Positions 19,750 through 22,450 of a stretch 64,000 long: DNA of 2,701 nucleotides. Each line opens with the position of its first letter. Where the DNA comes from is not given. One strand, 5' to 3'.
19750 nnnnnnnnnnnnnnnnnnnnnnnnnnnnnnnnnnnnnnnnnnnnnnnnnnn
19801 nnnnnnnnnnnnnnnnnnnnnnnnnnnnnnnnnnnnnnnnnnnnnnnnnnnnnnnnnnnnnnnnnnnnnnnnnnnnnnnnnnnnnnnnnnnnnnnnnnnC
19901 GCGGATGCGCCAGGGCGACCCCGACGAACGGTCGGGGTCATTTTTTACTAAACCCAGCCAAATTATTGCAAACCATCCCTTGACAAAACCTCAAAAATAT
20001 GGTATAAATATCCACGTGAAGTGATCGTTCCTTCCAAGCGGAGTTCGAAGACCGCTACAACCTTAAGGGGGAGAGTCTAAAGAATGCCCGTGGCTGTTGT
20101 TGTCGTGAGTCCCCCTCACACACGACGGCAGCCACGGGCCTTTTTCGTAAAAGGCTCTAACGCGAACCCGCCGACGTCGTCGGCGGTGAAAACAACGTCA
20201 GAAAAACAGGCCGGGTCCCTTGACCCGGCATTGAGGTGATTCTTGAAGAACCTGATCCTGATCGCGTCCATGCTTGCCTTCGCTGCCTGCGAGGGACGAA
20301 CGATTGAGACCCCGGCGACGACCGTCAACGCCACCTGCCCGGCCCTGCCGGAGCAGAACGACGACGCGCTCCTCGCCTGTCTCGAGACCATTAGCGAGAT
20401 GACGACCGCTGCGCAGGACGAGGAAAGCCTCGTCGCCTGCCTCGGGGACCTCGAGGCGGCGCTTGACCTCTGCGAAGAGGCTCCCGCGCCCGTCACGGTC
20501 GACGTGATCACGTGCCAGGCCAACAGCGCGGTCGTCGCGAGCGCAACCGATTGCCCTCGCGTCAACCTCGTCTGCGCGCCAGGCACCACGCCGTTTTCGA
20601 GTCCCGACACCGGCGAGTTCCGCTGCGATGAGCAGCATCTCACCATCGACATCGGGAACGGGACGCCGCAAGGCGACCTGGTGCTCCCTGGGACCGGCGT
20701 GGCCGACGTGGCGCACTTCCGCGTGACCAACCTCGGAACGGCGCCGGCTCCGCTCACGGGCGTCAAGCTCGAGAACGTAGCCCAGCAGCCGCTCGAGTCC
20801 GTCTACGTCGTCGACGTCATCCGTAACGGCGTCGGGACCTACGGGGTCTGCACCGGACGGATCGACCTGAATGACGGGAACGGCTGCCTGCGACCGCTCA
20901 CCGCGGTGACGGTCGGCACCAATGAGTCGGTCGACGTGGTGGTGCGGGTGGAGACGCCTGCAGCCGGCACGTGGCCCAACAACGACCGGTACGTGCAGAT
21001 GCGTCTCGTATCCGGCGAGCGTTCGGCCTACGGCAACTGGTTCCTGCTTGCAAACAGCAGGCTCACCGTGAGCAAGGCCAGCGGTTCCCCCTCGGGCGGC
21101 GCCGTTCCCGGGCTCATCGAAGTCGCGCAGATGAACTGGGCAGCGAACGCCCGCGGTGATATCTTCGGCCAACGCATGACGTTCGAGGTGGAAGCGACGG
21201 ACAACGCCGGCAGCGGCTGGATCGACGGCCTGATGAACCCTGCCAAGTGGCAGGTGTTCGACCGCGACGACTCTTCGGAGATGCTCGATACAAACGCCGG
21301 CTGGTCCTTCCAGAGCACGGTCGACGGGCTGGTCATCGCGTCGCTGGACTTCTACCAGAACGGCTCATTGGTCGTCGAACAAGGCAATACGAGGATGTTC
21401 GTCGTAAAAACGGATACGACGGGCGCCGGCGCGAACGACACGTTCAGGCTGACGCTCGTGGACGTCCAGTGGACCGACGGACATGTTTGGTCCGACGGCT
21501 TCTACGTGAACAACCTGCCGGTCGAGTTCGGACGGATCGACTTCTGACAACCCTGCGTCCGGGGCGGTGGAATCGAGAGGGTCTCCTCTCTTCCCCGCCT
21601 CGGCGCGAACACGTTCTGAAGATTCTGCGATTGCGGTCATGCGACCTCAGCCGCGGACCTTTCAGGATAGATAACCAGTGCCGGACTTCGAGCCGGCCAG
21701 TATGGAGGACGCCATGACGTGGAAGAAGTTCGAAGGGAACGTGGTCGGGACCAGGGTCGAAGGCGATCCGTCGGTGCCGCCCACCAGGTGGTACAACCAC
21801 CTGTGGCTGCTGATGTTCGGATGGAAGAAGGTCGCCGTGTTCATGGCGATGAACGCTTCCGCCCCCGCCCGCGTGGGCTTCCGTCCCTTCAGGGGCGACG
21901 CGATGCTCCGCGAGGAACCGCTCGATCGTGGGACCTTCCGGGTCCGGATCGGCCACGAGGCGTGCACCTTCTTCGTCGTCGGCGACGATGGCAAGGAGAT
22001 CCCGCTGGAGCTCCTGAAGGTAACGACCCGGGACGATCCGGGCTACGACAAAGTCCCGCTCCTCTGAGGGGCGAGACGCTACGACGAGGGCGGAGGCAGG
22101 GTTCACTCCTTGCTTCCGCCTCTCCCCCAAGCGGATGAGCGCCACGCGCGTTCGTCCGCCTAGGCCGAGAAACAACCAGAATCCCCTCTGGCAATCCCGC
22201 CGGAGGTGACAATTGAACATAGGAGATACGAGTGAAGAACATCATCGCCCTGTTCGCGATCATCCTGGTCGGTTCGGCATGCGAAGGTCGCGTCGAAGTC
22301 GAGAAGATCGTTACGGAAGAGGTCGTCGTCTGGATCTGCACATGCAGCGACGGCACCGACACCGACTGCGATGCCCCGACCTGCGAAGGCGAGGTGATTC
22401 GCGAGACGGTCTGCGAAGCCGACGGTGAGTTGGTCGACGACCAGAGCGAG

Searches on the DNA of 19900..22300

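Call 86: search_rna_families(source=window, start=19900, end=22300, threshold=evalue, max_evalue=5)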
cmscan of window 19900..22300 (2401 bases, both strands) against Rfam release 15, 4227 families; matches with E-value up to 5: 1.
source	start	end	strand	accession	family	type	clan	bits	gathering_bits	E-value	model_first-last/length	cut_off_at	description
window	22086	22124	+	RF03778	mir-483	Gene; miRNA;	-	20.1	60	1.7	1-75/75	no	mir-483 microRNA precursor family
